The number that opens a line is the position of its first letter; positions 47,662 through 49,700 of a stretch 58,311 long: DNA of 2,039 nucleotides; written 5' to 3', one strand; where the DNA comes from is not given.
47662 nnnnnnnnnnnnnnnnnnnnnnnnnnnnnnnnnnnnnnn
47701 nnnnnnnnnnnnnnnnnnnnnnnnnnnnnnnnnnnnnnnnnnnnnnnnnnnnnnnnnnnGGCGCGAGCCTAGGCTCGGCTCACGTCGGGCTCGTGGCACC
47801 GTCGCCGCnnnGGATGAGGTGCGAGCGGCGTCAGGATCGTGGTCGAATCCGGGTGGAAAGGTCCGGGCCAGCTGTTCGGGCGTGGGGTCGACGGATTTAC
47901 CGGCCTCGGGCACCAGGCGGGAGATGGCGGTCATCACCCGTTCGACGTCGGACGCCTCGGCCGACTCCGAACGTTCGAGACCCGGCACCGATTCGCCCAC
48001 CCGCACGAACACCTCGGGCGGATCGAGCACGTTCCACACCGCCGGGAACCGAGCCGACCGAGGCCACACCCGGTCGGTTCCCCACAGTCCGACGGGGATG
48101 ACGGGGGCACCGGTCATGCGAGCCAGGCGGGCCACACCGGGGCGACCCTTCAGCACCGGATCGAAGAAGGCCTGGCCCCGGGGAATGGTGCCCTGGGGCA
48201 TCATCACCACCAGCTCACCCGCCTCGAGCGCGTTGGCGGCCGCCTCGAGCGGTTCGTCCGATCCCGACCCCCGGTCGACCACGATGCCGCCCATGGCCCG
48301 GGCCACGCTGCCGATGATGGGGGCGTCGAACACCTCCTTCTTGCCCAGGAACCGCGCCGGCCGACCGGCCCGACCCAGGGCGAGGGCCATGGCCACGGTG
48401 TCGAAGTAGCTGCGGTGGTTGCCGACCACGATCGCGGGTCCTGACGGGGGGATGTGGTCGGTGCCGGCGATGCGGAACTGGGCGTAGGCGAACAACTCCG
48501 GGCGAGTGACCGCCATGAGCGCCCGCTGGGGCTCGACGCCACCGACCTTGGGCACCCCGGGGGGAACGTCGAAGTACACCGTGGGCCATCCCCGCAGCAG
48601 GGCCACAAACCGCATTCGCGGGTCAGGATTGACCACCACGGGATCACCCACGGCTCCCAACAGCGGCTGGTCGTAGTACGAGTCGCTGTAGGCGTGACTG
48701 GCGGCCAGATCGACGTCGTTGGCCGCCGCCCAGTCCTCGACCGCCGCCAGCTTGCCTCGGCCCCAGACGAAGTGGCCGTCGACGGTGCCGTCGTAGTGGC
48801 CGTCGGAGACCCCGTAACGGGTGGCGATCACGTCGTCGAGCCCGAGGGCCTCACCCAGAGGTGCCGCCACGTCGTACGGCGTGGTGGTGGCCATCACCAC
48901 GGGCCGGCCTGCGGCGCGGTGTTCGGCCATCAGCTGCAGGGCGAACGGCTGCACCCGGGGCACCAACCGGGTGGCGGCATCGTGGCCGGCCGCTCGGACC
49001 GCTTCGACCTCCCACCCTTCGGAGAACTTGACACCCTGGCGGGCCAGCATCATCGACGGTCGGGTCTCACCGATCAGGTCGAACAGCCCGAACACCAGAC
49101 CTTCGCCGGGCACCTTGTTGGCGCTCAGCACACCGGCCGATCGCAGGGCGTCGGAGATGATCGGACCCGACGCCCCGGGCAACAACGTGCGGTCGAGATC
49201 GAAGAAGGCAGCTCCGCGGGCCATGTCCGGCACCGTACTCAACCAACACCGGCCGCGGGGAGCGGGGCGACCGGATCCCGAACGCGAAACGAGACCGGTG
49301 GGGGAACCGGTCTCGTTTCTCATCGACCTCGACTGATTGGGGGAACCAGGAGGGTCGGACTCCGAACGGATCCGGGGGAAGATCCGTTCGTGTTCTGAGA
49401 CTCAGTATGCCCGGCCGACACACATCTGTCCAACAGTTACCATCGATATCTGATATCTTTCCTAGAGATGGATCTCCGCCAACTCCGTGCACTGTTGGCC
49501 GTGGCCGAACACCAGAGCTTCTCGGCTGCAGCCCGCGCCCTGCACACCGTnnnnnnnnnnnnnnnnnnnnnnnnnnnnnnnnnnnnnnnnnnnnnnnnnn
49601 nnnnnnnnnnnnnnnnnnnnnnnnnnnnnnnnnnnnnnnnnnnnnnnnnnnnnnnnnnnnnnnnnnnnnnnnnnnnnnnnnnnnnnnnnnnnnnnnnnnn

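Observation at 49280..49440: Three tandem hairpins with the same UUCCCCC loop behind a good promoter: 6C-like sRNA or novel leader of the HAD-PlsC gene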

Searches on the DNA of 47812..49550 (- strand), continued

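Call 47: search_with_rna_model(model_id=R2, sources=[window, L001, L002, L003, L004, L005, L006, L007, L008, L009, L010, L011, L012, L013, L014, L015, L016, L017, L018, L019, L020, L021, L022, L023, L024, L025, L026, L027, L028, L029, L030, L031, L032, L033, L034, L035, L036, L037, L038, L039, L040, L041, L042, L043, L044, L045, L046, L047, L048, L049, L050, L051, L052, L053, L054, L055, L056, L057, L058, L059, L060, L061, L062, L063, L064, L065, L066, L067, L068, L069, L070, L071, L072, L073, L074, L075, L076, L077, L078, L079, L080, L081, L083], max_evalue=0.01, make_alignment=true)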
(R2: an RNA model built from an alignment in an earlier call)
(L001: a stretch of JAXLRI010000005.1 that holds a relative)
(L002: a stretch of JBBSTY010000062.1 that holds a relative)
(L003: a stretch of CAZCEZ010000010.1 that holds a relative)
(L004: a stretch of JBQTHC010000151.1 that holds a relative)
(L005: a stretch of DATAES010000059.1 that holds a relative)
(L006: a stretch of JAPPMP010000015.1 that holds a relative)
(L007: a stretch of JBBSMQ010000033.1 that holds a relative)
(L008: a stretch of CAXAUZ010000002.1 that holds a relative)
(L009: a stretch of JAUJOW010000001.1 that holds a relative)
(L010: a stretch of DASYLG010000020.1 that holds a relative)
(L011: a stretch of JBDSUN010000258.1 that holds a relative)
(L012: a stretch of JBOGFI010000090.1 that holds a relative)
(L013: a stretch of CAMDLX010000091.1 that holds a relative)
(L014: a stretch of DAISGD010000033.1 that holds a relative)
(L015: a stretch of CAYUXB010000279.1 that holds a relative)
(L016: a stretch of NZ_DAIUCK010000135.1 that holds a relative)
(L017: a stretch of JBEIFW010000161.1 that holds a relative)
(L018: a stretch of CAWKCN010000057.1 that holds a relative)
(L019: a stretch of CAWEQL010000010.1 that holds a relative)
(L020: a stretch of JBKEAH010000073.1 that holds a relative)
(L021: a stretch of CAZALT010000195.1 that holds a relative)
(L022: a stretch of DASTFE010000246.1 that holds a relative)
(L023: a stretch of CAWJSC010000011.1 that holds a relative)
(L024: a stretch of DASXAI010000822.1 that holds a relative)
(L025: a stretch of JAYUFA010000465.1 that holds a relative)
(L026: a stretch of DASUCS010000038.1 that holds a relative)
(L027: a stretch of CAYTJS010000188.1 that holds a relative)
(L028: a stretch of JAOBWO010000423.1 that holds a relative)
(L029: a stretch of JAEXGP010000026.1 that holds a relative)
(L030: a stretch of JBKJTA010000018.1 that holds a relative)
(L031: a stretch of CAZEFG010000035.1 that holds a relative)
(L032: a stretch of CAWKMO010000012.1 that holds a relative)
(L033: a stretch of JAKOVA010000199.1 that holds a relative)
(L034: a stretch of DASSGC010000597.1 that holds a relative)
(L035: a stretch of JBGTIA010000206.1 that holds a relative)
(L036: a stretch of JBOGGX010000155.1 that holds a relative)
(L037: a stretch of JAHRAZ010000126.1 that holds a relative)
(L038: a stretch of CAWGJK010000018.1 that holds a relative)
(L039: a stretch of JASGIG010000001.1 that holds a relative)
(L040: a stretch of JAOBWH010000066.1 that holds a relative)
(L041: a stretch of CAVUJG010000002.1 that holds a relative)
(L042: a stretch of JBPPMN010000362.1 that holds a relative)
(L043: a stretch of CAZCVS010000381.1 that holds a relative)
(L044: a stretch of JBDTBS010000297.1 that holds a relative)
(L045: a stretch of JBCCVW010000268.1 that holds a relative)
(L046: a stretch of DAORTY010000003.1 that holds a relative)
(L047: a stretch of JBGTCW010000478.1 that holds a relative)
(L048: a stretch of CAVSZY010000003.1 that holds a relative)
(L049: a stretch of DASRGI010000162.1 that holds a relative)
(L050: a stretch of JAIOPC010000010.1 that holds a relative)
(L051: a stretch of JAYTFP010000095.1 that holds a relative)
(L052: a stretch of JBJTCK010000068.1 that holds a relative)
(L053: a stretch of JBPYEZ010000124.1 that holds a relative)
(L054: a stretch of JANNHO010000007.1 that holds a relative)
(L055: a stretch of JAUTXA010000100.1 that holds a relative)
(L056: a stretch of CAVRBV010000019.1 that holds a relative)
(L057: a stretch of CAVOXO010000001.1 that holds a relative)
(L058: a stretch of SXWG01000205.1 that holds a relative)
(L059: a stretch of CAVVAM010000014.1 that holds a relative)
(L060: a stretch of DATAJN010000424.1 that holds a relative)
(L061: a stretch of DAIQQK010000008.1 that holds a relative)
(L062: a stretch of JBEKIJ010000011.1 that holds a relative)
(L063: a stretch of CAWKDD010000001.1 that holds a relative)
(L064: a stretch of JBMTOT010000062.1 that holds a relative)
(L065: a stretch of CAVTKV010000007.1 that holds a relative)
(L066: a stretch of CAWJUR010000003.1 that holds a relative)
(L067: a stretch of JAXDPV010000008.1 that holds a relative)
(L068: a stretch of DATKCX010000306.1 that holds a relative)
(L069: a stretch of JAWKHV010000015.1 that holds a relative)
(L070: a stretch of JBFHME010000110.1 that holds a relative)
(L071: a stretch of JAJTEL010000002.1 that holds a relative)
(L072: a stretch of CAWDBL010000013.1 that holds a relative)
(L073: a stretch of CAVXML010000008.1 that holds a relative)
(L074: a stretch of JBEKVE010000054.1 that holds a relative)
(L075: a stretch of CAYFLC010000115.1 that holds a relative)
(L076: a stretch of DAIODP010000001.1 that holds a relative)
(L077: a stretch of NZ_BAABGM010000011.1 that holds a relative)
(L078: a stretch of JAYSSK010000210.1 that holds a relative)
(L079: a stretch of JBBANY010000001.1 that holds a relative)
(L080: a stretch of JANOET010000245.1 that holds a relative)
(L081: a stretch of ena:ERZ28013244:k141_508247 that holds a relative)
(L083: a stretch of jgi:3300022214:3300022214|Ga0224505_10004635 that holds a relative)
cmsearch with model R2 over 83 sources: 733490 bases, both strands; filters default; matches with E-value up to 0.01: 70.
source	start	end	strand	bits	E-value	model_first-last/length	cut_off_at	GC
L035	3681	3810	+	113.8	6.6e-16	1-128/128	no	0.63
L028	3828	3956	+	113.3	7.9e-16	1-128/128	no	0.6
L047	814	943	+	111.1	1.8e-15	1-128/128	no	0.61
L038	3850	3972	+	110.4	2.3e-15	1-128/128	no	0.63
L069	3769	3898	+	110.1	2.6e-15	1-128/128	no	0.65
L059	3763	3890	+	109.8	3e-15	1-128/128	no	0.66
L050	3821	3947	+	109.5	3.3e-15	1-128/128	no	0.63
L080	1479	1606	+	109.4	3.4e-15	1-128/128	no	0.59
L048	3844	3972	+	109.1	3.8e-15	1-128/128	no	0.59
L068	3769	3895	+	108.3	5.2e-15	1-128/128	no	0.62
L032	3781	3906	+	107.4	7.1e-15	1-128/128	no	0.64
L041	3822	3952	+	106.2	1.1e-14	1-128/128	no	0.59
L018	3828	3955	+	105.9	1.2e-14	1-128/128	no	0.59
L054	3796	3922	+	105.8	1.3e-14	1-128/128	no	0.65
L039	3840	3966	+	104.7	2e-14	1-128/128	no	0.65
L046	3826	3958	+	104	2.6e-14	1-128/128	no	0.58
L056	3820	3947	+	103.2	3.5e-14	1-128/128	no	0.59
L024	2864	2991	-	103.1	3.6e-14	1-128/128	no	0.67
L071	3825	3947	+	99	1.7e-13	1-128/128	no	0.63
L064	3832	3953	+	96.3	4.5e-13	1-128/128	no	0.7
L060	3160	3288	+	90.3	4.3e-12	1-128/128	no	0.58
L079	3841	3961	+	89.6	5.5e-12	1-128/128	no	0.66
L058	26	145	+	86.6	1.7e-11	1-128/128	no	0.61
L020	3807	3925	+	85.7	2.4e-11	1-128/128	no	0.62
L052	3811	3927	+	84.7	3.5e-11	1-128/128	no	0.68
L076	3824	3946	+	84.6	3.5e-11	1-128/128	no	0.61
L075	2823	2945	+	84.1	4.3e-11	1-128/128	no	0.62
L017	2520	2648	+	79.7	2.2e-10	1-128/128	no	0.68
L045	1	106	+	73.9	1.9e-09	26-128/128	5'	0.58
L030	1883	2002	+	70.8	6.3e-09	1-128/128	no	0.72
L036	3821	3944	+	69.5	1e-08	1-128/128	no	0.68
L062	3742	3867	+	68.6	1.4e-08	1-128/128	no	0.67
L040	1632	1756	+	68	1.8e-08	1-128/128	no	0.69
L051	3821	3951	+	65.5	4.5e-08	1-128/128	no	0.66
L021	2889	3026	+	61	2.4e-07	1-128/128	no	0.64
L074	3283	3405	+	59.6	4.1e-07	1-128/128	no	0.67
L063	3736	3860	+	59.4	4.4e-07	1-128/128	no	0.66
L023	3662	3798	+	59.2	4.8e-07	1-128/128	no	0.67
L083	148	271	+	59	5.1e-07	1-128/128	no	0.69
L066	3753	3879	+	58.4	6.3e-07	1-128/128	no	0.65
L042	3859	3985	+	57.6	8.7e-07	1-128/128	no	0.67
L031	2018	2142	-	56.7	1.2e-06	1-128/128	no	0.7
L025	3728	3857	+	56.2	1.5e-06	1-128/128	no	0.62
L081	1572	1701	+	55.7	1.8e-06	1-128/128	no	0.64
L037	3795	3923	+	55.2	2.1e-06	1-128/128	no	0.67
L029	3719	3845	+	55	2.3e-06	1-128/128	no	0.71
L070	3585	3710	+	54.7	2.5e-06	1-128/128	no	0.59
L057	3806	3929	+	53.5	4e-06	1-128/128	no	0.68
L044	317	434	+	53.4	4.3e-06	1-128/128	no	0.65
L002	3832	3959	+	53.1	4.6e-06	1-128/128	no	0.67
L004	3776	3904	+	51.9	7.3e-06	1-128/128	no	0.74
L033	3833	3954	+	51.7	7.9e-06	1-128/128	no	0.72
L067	3890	3988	+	51.5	8.6e-06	1-128/128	no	0.69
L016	1324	1452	+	51.2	9.4e-06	1-128/128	no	0.7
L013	3726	3849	+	50.7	1.1e-05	1-128/128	no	0.65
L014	3562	3691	+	50.3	1.3e-05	1-128/128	no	0.68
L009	3830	3951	+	50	1.5e-05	1-128/128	no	0.74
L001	3724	3857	+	47.5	3.9e-05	1-128/128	no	0.74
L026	3722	3831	+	46.2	6.1e-05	1-128/128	no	0.62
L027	3739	3871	+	44.4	0.00012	1-128/128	no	0.66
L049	3868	3984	+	44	0.00014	1-128/128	no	0.71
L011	3419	3543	+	40.7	0.00049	1-128/128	no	0.71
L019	3789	3933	+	40.2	0.00058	1-128/128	no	0.7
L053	3884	3979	+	39.8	0.00066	1-128/128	no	0.72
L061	3708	3835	+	39.7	0.00069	1-128/128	no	0.66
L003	3775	3918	+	38.7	0.001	1-128/128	no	0.72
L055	1603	1728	+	37.9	0.0014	1-128/128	no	0.67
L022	3839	3977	+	37.2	0.0018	1-128/128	no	0.68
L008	3734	3883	+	33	0.0085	1-128/128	no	0.69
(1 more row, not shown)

Alignment A5: 70 matches aligned to the model, 208 columns, each read 5' to 3' on its own strand. Consensus structure (alignment columns), stored with it:
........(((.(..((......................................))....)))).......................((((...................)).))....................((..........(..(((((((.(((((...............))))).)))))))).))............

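Call 67: search_rna_families(source=L061, start=3680, end=3860, threshold=evalue, max_evalue=10, show_alignments=2)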
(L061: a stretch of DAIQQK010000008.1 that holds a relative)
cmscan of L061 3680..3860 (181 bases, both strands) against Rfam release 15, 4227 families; matches with E-value up to 10: 9.
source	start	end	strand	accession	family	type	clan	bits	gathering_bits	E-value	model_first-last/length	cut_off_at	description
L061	3734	3822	+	RF02344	ar14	Gene; sRNA;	-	17.7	58.8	0.16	1-123/123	no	Alphaproteobacterial ar14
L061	3786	3821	+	RF04274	mir-9223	Gene; miRNA;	-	17.1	53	0.39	21-56/76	no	mir-9223 microRNA precursor family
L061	3782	3851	-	RF02827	Scr6106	Gene; sRNA;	-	16.5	52.5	6.6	1-85/85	no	Streptomyces RNA 6106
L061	3772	3831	-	RF00959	mir-612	Gene; miRNA;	-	16.4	100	1.3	1-86/86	no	mir-612 microRNA precursor family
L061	3811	3860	-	RF03301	mir-3154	Gene; miRNA;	-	14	64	4.9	1-86/86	no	mir-3154 microRNA precursor family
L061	3782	3819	+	RF02273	FsrA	Gene;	-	13.1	80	1.5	47-83/83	no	FsrA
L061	3762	3860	-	RF01736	flg-Rhizobiales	Cis-reg;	-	11.2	55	3.1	18-141/141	5'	flg-Rhizobiales RNA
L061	3778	3860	+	RF02354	BjrC80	Gene; sRNA;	-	10.5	80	5.6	1-87/162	3'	Bradyrhizobiaceae sRNA BjrC80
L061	3752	3782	-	RF01930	bxd_2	Gene; lncRNA;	-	10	80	3.7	61-91/91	no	Bithoraxoid conserved region 2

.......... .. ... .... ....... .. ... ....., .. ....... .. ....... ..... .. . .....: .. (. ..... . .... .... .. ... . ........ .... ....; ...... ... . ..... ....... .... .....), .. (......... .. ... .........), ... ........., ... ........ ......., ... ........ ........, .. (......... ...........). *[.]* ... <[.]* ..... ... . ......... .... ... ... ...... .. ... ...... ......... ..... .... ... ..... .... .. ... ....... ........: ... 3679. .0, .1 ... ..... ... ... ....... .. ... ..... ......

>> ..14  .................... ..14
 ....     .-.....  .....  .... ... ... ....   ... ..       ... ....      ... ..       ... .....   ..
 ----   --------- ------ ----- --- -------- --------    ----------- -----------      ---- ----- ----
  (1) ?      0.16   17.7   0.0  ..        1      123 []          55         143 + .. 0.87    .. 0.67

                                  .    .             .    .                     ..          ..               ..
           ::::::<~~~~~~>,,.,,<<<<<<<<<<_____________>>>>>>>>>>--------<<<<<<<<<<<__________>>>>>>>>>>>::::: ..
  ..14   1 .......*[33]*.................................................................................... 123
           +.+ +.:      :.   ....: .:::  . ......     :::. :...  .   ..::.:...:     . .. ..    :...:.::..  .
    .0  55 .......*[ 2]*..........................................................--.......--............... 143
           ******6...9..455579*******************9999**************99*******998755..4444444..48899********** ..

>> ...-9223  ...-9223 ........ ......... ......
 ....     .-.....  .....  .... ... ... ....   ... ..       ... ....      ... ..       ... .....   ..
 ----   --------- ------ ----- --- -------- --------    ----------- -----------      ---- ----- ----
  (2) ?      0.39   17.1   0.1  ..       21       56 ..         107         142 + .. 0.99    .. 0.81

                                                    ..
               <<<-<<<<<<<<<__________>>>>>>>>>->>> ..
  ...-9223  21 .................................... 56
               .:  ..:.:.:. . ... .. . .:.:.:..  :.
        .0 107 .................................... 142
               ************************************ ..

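Call 68: search_rna_families(source=L029, start=3690, end=3870, threshold=evalue, max_evalue=10, show_alignments=2)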
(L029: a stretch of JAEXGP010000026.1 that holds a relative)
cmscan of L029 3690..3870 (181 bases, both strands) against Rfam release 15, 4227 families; matches with E-value up to 10: 13.
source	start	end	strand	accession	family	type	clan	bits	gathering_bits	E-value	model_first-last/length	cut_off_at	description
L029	3759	3836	+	RF01066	6C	Cis-reg;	-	32.1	47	0.0068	1-75/75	no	6C RNA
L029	3715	3832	+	RF02344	ar14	Gene; sRNA;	-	25.8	58.8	0.0025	1-123/123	no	Alphaproteobacterial ar14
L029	3699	3837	+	RF02342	ar7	Gene; sRNA;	-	23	60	0.0059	1-145/145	no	Alphaproteobacterial sRNA ar7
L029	3702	3767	-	RF03917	mir-4449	Gene; miRNA;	-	19.7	71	0.55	1-69/69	no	mir-4449 microRNA precursor family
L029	3733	3815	+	RF01973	H19_2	Gene; lncRNA;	-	15.3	50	0.074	1-69/69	no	H19 conserved region 2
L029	3761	3812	-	RF03509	mir-4660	Gene; miRNA;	-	14.3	87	2.9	1-86/86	no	mir-4660 microRNA precursor family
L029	3690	3836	+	RF02354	BjrC80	Gene; sRNA;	-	14.2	80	0.82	12-162/162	5'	Bradyrhizobiaceae sRNA BjrC80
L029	3795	3835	+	RF03379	mir-4667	Gene; miRNA;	-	13.3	68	8.6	1-93/93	no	mir-4667 microRNA precursor family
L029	3748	3836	+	RF02232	sX13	Gene; sRNA;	-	13.1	50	2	1-115/115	no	Xanthomonadaceae sRNA sX13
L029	3796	3829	+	RF02273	FsrA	Gene;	-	12.7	80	1.9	48-83/83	no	FsrA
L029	3787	3840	-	RF01093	RF_site5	Cis-reg; frameshift_element;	-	12.4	35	7.9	1-60/60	no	Ma3 gene ribosomal frameshift signal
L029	3690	3828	-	RF01947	KCNQ1OT1_2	Gene; lncRNA;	-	10.4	80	8.5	1-140/196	3'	KCNQ1 overlapping transcript 1 conserved region 2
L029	3768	3856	-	RF02204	WT1-AS_2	Gene; lncRNA;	-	9.8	45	6.7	36-137/137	no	WT1 antisense RNA conserved region 2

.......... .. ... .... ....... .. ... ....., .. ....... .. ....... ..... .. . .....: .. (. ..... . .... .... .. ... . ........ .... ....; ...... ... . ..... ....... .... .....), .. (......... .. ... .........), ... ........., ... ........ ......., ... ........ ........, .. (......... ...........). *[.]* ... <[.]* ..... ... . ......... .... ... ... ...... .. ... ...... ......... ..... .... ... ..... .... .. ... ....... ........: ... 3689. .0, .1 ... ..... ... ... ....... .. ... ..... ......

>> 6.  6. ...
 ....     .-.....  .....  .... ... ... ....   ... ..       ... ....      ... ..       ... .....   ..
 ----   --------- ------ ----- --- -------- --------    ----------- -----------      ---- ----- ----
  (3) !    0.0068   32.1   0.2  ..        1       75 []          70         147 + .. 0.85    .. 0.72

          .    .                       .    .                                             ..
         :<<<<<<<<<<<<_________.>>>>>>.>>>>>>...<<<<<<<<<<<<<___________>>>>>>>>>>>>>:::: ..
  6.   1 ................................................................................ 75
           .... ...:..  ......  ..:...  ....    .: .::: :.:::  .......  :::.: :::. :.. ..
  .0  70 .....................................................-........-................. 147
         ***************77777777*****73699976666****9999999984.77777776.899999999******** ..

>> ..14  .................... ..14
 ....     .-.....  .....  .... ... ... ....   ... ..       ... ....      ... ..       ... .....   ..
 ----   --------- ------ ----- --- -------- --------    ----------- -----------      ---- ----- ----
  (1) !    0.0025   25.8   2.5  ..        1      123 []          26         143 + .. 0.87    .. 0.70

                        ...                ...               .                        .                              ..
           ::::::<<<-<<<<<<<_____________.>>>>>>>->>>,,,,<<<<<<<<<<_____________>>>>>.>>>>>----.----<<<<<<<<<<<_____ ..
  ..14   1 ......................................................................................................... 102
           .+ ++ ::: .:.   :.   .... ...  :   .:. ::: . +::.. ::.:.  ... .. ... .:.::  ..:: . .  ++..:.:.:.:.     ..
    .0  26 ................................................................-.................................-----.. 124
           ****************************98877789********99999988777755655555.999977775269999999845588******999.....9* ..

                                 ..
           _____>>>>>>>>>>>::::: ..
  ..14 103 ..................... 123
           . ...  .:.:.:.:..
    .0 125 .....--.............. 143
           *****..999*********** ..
